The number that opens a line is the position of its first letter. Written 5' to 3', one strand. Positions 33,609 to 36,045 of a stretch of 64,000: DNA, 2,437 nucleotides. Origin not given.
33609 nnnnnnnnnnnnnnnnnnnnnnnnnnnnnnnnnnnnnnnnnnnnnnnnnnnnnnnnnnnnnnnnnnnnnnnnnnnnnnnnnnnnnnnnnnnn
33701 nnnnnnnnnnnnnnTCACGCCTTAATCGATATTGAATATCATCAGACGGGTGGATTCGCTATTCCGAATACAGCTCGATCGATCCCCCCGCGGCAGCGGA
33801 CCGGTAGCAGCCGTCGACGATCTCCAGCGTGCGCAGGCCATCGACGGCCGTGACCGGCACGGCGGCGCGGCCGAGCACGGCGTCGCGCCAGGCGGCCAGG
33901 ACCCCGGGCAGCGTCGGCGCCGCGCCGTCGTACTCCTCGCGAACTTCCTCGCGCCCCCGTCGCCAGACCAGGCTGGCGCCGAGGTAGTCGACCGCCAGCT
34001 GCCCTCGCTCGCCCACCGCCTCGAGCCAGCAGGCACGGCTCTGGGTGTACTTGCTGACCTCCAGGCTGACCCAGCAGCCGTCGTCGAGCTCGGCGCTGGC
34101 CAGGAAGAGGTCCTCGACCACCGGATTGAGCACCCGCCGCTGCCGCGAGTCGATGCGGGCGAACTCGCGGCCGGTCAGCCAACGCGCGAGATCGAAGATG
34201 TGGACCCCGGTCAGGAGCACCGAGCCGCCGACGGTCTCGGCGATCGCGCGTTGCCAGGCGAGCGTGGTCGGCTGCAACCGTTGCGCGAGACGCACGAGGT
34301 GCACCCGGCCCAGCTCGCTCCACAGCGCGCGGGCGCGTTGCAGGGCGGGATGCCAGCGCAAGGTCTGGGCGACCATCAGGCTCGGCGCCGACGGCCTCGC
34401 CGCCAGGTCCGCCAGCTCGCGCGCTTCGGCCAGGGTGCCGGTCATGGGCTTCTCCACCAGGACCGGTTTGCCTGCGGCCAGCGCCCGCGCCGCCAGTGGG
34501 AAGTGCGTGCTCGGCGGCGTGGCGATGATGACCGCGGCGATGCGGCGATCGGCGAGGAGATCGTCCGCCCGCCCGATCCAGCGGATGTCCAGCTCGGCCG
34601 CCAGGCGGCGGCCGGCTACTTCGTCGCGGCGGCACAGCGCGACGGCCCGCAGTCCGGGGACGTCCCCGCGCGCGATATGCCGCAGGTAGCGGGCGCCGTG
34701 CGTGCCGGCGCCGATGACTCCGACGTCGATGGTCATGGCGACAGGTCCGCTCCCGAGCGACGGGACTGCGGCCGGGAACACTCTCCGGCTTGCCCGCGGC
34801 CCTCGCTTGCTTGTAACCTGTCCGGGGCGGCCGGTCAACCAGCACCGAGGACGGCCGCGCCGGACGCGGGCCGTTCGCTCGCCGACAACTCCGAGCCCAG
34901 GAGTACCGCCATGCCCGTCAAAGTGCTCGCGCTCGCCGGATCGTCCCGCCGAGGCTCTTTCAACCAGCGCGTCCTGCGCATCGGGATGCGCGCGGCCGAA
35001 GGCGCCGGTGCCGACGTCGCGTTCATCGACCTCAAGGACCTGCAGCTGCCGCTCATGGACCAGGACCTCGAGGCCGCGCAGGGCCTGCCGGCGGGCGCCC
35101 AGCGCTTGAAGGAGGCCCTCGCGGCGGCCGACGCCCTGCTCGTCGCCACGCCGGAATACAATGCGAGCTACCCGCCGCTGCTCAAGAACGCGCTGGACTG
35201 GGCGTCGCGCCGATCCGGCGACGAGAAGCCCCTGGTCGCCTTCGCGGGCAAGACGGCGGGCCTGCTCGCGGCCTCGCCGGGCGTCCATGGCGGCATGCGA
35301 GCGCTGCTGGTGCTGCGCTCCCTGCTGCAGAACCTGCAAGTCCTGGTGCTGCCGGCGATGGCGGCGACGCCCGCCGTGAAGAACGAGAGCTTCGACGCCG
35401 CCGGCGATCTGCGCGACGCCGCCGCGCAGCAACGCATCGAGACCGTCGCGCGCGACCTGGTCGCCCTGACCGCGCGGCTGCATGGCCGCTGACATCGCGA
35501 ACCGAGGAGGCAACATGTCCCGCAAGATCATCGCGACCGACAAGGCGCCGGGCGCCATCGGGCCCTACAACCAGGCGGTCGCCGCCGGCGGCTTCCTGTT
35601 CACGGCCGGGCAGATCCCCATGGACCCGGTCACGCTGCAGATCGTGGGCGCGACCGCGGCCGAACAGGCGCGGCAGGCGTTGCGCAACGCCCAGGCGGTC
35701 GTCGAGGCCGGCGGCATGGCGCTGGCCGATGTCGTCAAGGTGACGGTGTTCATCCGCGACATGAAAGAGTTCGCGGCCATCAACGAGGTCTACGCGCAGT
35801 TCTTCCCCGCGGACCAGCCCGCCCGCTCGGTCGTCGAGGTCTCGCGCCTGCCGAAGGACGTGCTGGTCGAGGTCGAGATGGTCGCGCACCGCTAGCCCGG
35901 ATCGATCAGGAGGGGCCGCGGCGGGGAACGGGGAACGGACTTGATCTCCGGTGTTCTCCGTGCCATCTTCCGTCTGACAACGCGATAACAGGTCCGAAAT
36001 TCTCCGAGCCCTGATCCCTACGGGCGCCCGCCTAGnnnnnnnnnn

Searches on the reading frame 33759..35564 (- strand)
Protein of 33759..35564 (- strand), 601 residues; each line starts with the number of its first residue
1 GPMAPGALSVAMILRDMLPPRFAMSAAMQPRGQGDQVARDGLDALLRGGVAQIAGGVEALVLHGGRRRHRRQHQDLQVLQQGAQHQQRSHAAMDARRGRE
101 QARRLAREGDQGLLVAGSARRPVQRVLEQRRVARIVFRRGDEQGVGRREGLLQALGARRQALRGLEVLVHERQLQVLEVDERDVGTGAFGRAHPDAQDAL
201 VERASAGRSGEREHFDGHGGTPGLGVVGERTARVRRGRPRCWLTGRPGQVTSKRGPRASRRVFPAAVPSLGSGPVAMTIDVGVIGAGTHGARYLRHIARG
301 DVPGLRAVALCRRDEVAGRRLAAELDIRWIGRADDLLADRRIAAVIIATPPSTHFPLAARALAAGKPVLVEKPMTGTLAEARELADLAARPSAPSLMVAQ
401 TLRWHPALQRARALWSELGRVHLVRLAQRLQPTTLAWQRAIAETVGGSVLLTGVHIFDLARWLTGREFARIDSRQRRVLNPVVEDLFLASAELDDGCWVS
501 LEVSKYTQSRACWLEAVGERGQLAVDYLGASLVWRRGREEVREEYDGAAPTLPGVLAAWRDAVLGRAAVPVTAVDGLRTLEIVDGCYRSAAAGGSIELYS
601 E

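Call 18: search_protein_families(library=pfam, proteins=[window:33759-35564:-], max_evalue=0.00001)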
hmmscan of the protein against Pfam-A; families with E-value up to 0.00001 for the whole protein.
window:33759-35564:- (601 aa): 3 families
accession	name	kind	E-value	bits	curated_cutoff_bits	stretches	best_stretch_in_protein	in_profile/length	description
PF01408.29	GFO_IDH_MocA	-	4.9e-22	79.3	24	1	280-392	2-113/120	Oxidoreductase family, NAD-binding Rossmann fold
PF02894.22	GFO_IDH_MocA_C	-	5.7e-14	52.9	22.9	1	417-598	8-218/218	Oxidoreductase family, C-terminal alpha/beta domain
PF22725.1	GFO_IDH_MocA_C3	-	6.8e-13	49.1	27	1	417-523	12-123/124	GFO/IDH/MocA C-terminal domain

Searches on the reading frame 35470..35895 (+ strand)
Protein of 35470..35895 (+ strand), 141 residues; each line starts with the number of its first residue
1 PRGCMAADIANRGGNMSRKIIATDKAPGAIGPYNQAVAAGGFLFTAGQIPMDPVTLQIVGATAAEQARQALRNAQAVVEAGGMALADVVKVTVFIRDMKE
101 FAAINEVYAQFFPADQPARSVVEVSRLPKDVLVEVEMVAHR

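Call 18: search_protein_families(library=pfam, proteins=[window:35470-35895:+], max_evalue=0.00001)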
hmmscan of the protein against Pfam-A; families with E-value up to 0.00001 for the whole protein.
window:35470-35895:+ (141 aa): 1 family
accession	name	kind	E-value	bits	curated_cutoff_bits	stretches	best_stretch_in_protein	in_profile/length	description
PF01042.26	Ribonuc_L-PSP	-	1e-41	142.1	27.3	1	24-140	2-120/121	Endoribonuclease L-PSP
